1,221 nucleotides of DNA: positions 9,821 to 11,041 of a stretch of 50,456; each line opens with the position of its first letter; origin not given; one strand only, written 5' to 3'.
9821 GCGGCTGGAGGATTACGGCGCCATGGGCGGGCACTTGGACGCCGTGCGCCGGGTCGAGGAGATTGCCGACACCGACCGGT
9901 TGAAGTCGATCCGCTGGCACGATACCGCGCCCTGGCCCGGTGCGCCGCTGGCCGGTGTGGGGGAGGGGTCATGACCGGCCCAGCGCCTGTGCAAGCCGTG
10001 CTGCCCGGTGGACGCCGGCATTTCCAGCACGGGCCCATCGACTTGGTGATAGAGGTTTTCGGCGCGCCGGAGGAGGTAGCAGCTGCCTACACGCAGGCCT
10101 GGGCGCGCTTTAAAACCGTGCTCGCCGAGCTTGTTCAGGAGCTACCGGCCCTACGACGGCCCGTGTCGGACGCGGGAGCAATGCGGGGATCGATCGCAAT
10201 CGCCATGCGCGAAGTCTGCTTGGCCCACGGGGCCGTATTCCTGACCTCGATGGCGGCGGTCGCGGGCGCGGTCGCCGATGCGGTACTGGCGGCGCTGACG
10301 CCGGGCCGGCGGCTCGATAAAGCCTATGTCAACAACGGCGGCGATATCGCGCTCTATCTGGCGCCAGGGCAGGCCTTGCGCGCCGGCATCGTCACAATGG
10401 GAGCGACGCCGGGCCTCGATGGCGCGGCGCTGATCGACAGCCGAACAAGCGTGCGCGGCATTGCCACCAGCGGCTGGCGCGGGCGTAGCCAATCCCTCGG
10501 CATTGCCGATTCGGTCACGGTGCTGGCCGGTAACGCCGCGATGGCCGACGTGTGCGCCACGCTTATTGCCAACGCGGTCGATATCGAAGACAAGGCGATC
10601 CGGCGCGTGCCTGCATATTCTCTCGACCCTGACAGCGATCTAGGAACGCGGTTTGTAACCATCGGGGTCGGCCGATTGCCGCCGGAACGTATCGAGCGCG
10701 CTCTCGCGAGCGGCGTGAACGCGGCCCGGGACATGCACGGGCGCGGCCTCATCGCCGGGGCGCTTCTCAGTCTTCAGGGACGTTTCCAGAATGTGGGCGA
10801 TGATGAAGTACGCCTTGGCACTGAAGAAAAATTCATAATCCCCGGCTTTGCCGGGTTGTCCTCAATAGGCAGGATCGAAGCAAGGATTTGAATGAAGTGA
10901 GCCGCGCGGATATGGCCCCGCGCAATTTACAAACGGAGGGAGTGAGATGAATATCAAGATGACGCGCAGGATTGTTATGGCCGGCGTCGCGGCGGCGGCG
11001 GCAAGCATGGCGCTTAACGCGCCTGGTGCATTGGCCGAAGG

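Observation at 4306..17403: Candidate nicotinate-type N-heterocycle ring-reduction pathway: Moco hydroxylase + Hnr-like + enamidase-like, with dedicated importer and two unknown-function partners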

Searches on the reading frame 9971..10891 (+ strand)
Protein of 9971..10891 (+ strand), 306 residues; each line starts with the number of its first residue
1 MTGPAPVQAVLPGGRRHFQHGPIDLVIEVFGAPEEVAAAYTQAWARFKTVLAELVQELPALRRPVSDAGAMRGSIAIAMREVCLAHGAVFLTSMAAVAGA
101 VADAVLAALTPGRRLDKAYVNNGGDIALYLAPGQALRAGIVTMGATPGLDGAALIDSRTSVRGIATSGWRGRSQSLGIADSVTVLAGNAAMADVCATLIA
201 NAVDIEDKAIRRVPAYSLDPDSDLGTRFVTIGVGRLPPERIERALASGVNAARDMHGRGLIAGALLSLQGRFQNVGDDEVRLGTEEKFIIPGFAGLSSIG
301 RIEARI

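Call 3: search_protein_families(library=pfam, proteins=[window:9971-10891:+])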
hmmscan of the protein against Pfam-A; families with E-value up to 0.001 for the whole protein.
window:9971-10891:+ (306 aa): 0 families

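Call 4: search_protein_families(library=ncbifam, proteins=[window:9971-10891:+])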
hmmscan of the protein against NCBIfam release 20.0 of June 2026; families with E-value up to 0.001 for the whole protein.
window:9971-10891:+ (306 aa): 4 families
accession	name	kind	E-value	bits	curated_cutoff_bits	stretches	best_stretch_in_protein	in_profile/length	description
NF003322.0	PRK04334.1-2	equivalog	4.1e-107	357.6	290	1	5-281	3-282/295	hypothetical protein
NF003324.0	PRK04334.1-4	equivalog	6.8e-19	68.6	275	1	79-212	64-194/238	hypothetical protein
NF003323.0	PRK04334.1-3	equivalog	4.2e-16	59.1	271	1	24-208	33-211/250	hypothetical protein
NF003321.0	PRK04334.1-1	equivalog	1.4e-13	51.1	262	1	92-206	79-193/248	hypothetical protein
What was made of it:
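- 9971..10891 (+): UPF0280 / ApbE-superfamily protein, with no N-terminal hydrophobic signal-like segment by eye. Predicted FAD:protein FMN transferase that matures Hnr (inferred). NF003322, 357.6 bits (call 4).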

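Call 7: search_solved_structures(query=window:9971-10891:+, max_evalue=1)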
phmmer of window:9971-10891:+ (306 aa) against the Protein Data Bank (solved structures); distinct sequences matched with E-value up to 1: 6.
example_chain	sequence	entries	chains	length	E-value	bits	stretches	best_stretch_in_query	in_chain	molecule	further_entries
2o34_A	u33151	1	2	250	0.00011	24.7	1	55-205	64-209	Hypothetical protein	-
2h9a_A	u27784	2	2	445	0.00034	23.1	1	204-291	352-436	Carbon monoxide dehydrogenase corrinoid/iron-sulfur protein, gamma subunit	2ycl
4c1n_A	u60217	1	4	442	0.00034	23.1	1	204-290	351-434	CARBON MONOXIDE DEHYDROGENASE CORRINOID/IRON-SULFUR PROTEIN, GAMMA SUBUNIT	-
5y28_A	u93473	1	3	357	0.4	13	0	234-254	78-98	Periplasmic serine endoprotease DegP-like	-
7xs0_A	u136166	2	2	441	0.6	12.4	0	234-254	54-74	Periplasmic serine endoprotease DegP-like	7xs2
5y2d_A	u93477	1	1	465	0.69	12.2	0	234-254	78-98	Periplasmic serine endoprotease DegP-like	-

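Call 36: search_protein_families(library=pfam, proteins=[window:9971-10891:+], max_evalue=1)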
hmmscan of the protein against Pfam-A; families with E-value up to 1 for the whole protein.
window:9971-10891:+ (306 aa): 0 families

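Call 42: search_solved_structures(query=A1, max_evalue=1, show_alignments=2)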
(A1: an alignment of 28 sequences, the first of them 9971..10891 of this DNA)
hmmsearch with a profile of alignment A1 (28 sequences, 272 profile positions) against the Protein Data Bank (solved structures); distinct sequences matched with E-value up to 1: 4.
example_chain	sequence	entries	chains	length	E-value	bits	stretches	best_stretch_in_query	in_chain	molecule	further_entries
2o34_A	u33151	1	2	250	4e-12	49.2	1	67-211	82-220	Hypothetical protein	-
9jtc_A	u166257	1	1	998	0.042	16.3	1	40-105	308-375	UBA7 protein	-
5o9x_A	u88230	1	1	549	0.84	12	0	166-200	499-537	Phosphoacetylglucosamine mutase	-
4bju_A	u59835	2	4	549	0.84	12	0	166-200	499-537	N-ACETYLGLUCOSAMINE-PHOSPHATE MUTASE | Phosphoacetylglucosamine mutase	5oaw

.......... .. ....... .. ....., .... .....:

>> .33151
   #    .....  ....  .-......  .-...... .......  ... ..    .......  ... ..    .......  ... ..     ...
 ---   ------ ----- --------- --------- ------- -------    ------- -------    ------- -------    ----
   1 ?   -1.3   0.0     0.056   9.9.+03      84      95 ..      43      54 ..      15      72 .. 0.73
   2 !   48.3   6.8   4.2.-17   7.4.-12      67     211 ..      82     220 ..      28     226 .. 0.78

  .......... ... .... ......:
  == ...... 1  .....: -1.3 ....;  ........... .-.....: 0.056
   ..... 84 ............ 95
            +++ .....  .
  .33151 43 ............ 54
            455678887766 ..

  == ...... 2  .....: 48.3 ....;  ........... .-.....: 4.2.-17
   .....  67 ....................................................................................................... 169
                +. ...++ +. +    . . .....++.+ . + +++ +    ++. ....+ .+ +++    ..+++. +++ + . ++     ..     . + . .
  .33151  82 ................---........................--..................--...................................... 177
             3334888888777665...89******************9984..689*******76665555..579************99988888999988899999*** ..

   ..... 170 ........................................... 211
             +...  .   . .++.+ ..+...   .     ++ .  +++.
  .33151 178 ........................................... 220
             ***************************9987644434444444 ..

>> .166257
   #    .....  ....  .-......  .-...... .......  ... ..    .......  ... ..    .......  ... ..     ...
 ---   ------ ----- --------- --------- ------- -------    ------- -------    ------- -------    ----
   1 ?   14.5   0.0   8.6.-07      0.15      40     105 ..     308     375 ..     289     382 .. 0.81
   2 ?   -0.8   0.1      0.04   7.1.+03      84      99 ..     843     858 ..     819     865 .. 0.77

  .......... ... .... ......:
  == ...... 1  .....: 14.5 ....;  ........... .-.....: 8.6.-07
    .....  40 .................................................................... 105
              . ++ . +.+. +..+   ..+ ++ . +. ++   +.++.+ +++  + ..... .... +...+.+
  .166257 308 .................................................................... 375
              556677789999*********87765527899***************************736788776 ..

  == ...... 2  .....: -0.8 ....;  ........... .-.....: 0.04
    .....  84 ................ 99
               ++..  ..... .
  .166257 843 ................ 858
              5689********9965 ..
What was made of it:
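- Tried and rejected: The UPF0280 profile found only 2O34 (call 42).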

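Call 44: find_homologous_proteins(query=window:9971-10891:+, max_evalue=0.00001)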
Query window:9971-10891:+ (306 aa): 8000 proteins with E <= 0.00001 among 8000 candidates; the best 120 are listed.
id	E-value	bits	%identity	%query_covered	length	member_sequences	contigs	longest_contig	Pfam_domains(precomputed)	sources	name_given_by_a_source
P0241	3.9e-190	648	100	100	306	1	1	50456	PF27030.1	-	-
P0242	5.9e-166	569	88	100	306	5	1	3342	PF27030.1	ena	-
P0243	5.0e-163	559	87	100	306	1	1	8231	PF27030.1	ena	-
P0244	6.9e-145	500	79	100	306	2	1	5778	PF27030.1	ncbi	-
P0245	1.9e-140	485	79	100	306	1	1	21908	PF27030.1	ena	-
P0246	1.8e-139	482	76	100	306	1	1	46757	PF27030.1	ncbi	-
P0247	6.1e-127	441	76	95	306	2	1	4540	PF27030.1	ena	-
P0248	4.4e-118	412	69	99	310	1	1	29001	PF27030.1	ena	-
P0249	4.9e-108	379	65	98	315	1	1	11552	PF27030.1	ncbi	ncbi:MAG: UPF0280 family protein [Alphaproteobacteria bacterium]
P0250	8.7e-105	368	67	90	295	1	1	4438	PF27030.1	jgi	jgi:ApbE superfamily uncharacterized protein (UPF0280 family)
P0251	1.2e-102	361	66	89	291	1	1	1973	PF27030.1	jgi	jgi:ApbE superfamily uncharacterized protein (UPF0280 family)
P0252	6.5e-102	359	65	91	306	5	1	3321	PF27030.1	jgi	jgi:uncharacterized protein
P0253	8.9e-102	358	66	89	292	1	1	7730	PF27030.1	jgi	jgi:ApbE superfamily uncharacterized protein (UPF0280 family)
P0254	1.2e-101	358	66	88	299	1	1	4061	PF27030.1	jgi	jgi:ApbE superfamily uncharacterized protein (UPF0280 family)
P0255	1.7e-101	357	66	90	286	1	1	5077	PF27030.1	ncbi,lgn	-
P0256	8.0e-101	355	66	88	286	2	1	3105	PF27030.1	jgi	-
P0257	1.1e-100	355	66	89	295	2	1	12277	PF27030.1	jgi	jgi:uncharacterized protein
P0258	1.7e-100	354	65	89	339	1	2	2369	PF27030.1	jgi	jgi:uncharacterized protein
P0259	1.9e-100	354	67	90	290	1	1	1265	PF27030.1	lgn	-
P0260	3.2e-100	353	65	89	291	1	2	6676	PF27030.1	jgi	jgi:uncharacterized protein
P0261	3.4e-100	353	64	89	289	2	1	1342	PF27030.1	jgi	jgi:hypothetical protein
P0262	4.6e-100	353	63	91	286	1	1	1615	PF27030.1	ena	-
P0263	7.0e-100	352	66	89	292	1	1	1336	PF27030.1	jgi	jgi:hypothetical protein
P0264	8.3e-100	352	65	90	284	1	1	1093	PF27030.1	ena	-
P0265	9.5e-100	352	78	74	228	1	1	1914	PF27030.1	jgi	jgi:uncharacterized protein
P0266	1.1e-99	351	65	90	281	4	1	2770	PF27030.1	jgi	-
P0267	1.6e-99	351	65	89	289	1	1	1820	PF27030.1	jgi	jgi:uncharacterized protein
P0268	1.8e-99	351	65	89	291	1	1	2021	PF27030.1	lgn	-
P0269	2.2e-99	350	66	90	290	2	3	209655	PF27030.1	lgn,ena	-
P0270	2.6e-99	350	63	91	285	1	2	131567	PF27030.1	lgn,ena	-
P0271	2.8e-99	350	66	89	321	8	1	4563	PF27030.1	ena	-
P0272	3.8e-99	350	65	89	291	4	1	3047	PF27030.1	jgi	jgi:hypothetical protein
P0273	4.1e-99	349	64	90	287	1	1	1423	PF27030.1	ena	-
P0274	4.9e-99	349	64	89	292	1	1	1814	PF27030.1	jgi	jgi:uncharacterized protein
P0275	5.1e-99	349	64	90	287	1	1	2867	PF27030.1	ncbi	-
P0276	7.1e-99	349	64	89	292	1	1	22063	PF27030.1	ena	-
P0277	7.4e-99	349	65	89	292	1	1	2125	PF27030.1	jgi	jgi:ApbE superfamily uncharacterized protein (UPF0280 family)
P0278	7.6e-99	349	65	89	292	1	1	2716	PF27030.1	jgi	jgi:uncharacterized protein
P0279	9.5e-99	348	65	90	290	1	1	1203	PF27030.1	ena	-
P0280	1.3e-98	348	65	89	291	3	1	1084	PF27030.1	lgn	-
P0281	1.3e-98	348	64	89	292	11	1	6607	PF27030.1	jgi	jgi:ApbE superfamily uncharacterized protein (UPF0280 family)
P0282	3.1e-98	347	66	89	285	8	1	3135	PF27030.1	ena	-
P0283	3.3e-98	346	66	90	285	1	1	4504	PF27030.1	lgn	-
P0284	4.5e-98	346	64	89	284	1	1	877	PF27030.1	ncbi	-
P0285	5.3e-98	346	65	90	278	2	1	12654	PF27030.1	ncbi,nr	ncbi:MAG: UPF0280 family protein, partial [Kiloniellales bacterium]|nr:UPF0280 family protein [Kilon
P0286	5.4e-98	346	64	90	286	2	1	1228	PF27030.1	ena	-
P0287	6.3e-98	346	65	89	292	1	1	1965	PF27030.1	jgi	jgi:uncharacterized protein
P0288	6.6e-98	345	67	87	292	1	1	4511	PF27030.1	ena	-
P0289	6.7e-98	345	63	90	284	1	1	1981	PF27030.1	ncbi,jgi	-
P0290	9.5e-98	345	64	90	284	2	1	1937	PF27030.1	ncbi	-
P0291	1.2e-97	345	65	90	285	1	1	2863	PF27030.1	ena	-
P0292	1.4e-97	344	65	89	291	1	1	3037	PF27030.1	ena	-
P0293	2.0e-97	344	65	90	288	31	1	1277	PF27030.1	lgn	-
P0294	2.0e-97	344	66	89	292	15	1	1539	PF27030.1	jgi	jgi:ApbE superfamily uncharacterized protein (UPF0280 family)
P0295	2.3e-97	344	66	90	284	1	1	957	PF27030.1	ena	-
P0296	2.9e-97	343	64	89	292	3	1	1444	PF27030.1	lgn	-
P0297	3.9e-97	343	66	88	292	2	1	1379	PF27030.1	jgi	jgi:uncharacterized protein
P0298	4.3e-97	343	63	90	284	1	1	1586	PF27030.1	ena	-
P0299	4.5e-97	343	65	90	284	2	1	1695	PF27030.1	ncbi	-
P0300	8.4e-97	342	65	90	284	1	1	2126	PF27030.1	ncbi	-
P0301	8.9e-97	342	65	90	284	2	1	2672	PF27030.1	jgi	jgi:ApbE superfamily uncharacterized protein (UPF0280 family)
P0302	1.1e-96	342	64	90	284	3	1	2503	PF27030.1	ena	-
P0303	1.1e-96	341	65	91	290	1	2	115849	PF27030.1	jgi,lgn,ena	-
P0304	1.2e-96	341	64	89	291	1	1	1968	PF27030.1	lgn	-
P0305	1.2e-96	341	64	87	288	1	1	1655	PF27030.1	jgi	jgi:uncharacterized protein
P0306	1.4e-96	341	65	89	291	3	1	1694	PF27030.1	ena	-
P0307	1.6e-96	341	64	90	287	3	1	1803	PF27030.1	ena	-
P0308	2.1e-96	341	63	89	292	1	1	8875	PF27030.1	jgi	jgi:uncharacterized protein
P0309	2.7e-96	340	64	89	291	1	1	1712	PF27030.1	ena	-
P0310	3.0e-96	340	63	90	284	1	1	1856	PF27030.1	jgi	-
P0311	3.3e-96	340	64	90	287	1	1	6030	PF27030.1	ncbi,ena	-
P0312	3.5e-96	340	64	89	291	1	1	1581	PF27030.1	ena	-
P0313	4.2e-96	340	64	89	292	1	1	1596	PF27030.1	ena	-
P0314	4.7e-96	339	62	90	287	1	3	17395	PF27030.1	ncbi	-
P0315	6.1e-96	339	64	90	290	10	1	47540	PF27030.1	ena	-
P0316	1.2e-95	338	64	89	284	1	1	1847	PF27030.1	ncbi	-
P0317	1.3e-95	338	64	91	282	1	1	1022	PF27030.1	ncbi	-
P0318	1.7e-95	338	64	89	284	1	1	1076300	PF27030.1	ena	-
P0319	1.9e-95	337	64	90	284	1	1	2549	PF27030.1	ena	-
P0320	1.9e-95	337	65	90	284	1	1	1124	PF27030.1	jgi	jgi:hypothetical protein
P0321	2.0e-95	337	64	89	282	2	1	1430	PF27030.1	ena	-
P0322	2.0e-95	337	64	89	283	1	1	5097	PF27030.1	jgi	jgi:ApbE superfamily uncharacterized protein (UPF0280 family)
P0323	3.8e-95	336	63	90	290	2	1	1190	PF27030.1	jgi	jgi:ApbE superfamily uncharacterized protein (UPF0280 family)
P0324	4.1e-95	336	63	90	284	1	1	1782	PF27030.1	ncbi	-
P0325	5.1e-95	336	64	90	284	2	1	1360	PF27030.1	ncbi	-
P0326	5.9e-95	336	62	90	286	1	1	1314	PF27030.1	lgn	-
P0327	6.5e-95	336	62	90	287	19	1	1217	PF27030.1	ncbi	-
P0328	7.9e-95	335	65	87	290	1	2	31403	PF27030.1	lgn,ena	-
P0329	8.1e-95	335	64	90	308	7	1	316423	PF27030.1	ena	-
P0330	1.6e-94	334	63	89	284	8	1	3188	PF27030.1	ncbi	-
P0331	2.3e-94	334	63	88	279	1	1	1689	PF27030.1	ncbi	-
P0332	2.3e-94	334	62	90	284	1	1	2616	PF27030.1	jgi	-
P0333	4.5e-94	333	65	88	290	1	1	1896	PF27030.1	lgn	-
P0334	5.5e-94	333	64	90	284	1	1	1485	PF27030.1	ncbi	-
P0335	6.1e-94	332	61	92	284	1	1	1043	PF27030.1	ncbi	-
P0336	6.7e-94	332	63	92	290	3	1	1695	PF27030.1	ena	-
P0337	8.4e-94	332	64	90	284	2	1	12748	PF27030.1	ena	-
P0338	8.9e-94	332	64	89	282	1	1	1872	PF27030.1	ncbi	-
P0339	9.4e-94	332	64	90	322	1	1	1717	PF27030.1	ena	-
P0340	1.2e-93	332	61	89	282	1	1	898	PF27030.1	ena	-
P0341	1.3e-93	331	63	90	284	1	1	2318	PF27030.1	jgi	-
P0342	1.3e-93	331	62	90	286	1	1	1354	PF27030.1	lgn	-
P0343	1.7e-93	331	64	90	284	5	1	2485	PF27030.1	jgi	-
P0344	1.8e-93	331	62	90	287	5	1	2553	PF27030.1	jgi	-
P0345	1.9e-93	331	61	92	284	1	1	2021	PF27030.1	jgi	jgi:hypothetical protein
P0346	2.4e-93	331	62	89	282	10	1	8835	PF27030.1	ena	-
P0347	2.4e-93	330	62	90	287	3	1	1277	PF27030.1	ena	-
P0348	2.6e-93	330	62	90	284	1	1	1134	PF27030.1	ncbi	-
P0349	2.8e-93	330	62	90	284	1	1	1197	PF27030.1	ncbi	-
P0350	2.9e-93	330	61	92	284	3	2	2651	PF27030.1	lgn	-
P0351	4.4e-93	330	62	90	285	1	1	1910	PF27030.1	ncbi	-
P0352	5.8e-93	329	63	90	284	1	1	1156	PF27030.1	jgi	jgi:ApbE superfamily uncharacterized protein (UPF0280 family)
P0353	5.8e-93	329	61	92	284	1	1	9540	PF27030.1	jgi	-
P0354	6.8e-93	329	62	90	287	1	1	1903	PF27030.1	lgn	-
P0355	8.6e-93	329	62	90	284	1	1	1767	PF27030.1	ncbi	-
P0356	9.3e-93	329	62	90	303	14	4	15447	PF27030.1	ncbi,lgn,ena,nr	ncbi:MAG: UPF0280 family protein [Rhodospirillales bacterium]|nr:UPF0280 family protein [Rhodospiril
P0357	1.1e-92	328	62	91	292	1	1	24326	PF27030.1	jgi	jgi:ApbE superfamily uncharacterized protein (UPF0280 family)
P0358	1.1e-92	328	65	89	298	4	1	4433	PF27030.1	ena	-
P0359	1.3e-92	328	61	90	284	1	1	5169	PF27030.1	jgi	jgi:ApbE superfamily uncharacterized protein (UPF0280 family)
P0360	1.3e-92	328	64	90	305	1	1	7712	PF27030.1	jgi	jgi:ApbE superfamily uncharacterized protein (UPF0280 family)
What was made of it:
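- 9971..10891 (+): PF27030 AbpE_bact precomputed (call 44).
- On ApbE flavin transferase superfamily (for 9971-10891): PF27030 AbpE_bact is precomputed for the window protein (call 44).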

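Call 55: predict_structure(alignment_id=A2)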
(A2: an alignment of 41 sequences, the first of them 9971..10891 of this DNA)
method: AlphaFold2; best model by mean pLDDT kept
length: 306 residues; sequences in the alignment: 41
mean_pLDDT: 85.7   pTM: 0.86
mean pLDDT of the five models: 85.7, 73.6, 69.8, 65.0, 44.3
residues with pLDDT >= 90: 203; 70-90: 64; 50-70: 16; < 50: 23
segments of 3 or more residues with pLDDT < 50: 285-306
pLDDT, mean of each block of 10 residues (from residue 1): 80 93 92 92 95 91 89 93 88 92 95 89 92 87 71 87 91 84 95 96 97 93 89 96 98 97 93 78 46 30 24
secondary structure, 60 per line:
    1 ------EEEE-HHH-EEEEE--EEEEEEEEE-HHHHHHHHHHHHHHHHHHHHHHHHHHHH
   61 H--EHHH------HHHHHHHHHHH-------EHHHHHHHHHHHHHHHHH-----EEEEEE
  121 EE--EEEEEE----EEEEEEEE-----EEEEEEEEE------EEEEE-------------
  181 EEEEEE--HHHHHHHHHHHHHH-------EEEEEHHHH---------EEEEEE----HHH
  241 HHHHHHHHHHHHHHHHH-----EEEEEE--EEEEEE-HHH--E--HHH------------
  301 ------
elements in order: E7-10 E16-20 E23-31 H33-61 H74-84 H93-109 E115-122 E125-130 E135-142 E148-156 E163-167 E181-186 H189-202 E210-214 H215-218 E228-233 H238-257 E263-268 E271-276
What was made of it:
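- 9971..10891 (+): AF2 pLDDT 85.7 (call 55).
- On ApbE flavin transferase superfamily (for 9971-10891): AF2 model pLDDT 85.7 (call 55).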

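Call 60: fold_search(model_id=the predicted structure, library=pdb)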
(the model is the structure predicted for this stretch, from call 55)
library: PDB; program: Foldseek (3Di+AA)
matches with E <= 10: 192; with E <= 0.001: 7
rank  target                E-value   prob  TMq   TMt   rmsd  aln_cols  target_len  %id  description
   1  2o34_A                8.7e-09  1.00  0.52  0.63   7.6       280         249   22  Crystal structure of protein DVU1097 from Desulfovibrio vulgaris Hildenborough, Pfam DUF375 (released 2006-12-12)
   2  2o34_B                2.2e-08  1.00  0.52  0.67   6.2       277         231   22  Crystal structure of protein DVU1097 from Desulfovibrio vulgaris Hildenborough, Pfam DUF375 (released 2006-12-12)
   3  7esc                  7.7e-05  1.00  0.46  0.44  11.2       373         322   11  FmnB complexed with AMP (released 2021-11-03)
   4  7f2u_B                3.7e-04  1.00  0.45  0.43  12.0       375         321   11  FmnB complexed with ADP (released 2021-11-03)
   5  7esa                  6.1e-04  1.00  0.39  0.38  12.5       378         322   10  the complex structure of flavin transferase FmnB complexed with FAD (released 2021-11-03)
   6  4xgv_D                6.8e-04  0.99  0.32  0.32  13.2       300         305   14  Crystal structure of Escherichia coli Flavin trafficking protein, an FMN transferase (released 2015-12-16)
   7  7esb                  9.5e-04  1.00  0.40  0.39  12.4       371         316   11  FmnB complexed with ATP (released 2021-11-03)
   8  3pnd_A                1.2e-03  1.00  0.41  0.40  10.3       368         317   14  FAD binding by ApbE protein from Salmonella enterica: a new class of FAD binding proteins (released 2011-01-05)
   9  4ifw                  1.3e-03  1.00  0.45  0.42  10.7       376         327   15  Crystal structure of Treponema pallidum TP0796 Flavin trafficking protein, ADP inhibited form (released 2013-02-27)
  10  3pnd_D                1.3e-03  1.00  0.41  0.41  10.5       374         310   14  FAD binding by ApbE protein from Salmonella enterica: a new class of FAD binding proteins (released 2011-01-05)
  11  4xgv_A                1.4e-03  0.97  0.31  0.31  13.1       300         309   14  Crystal structure of Escherichia coli Flavin trafficking protein, an FMN transferase (released 2015-12-16)
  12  2o18_A                2.2e-03  0.98  0.33  0.32  13.4       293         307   16  Crystal structure of a Thiamine biosynthesis lipoprotein apbE, NorthEast Strcutural Genomics target ER559 (released 2006-12-05)
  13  6nxj_B                2.3e-03  0.98  0.36  0.38  12.1       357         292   13  Flavin Transferase ApbE from Vibrio cholerae, H257G mutant (released 2019-03-13)
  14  3pnd_B                2.9e-03  0.99  0.44  0.43   9.3       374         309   12  FAD binding by ApbE protein from Salmonella enterica: a new class of FAD binding proteins (released 2011-01-05)
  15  4ifu                  3.2e-03  0.99  0.44  0.41  11.1       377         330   14  Crystal structure of Treponema pallidum TP0796 Flavin trafficking protein, apo form (released 2013-02-27)
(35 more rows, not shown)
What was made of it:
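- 9971..10891 (+): Foldseek: 2O34, then 30 ApbE/Ftp/FmnB chains (call 60).
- On ApbE flavin transferase superfamily (for 9971-10891): Ranks 3-32 are all ApbE/Ftp/FmnB, with probability 0.82-1.0 and TM 0.29-0.46 (call 60).
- Foldseek TM-scores to ApbE are modest, 0.3-0.46 (call 60). After the UPF0280 structure 2O34, the next 30 Foldseek hits are all flavin transferases (call 60).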
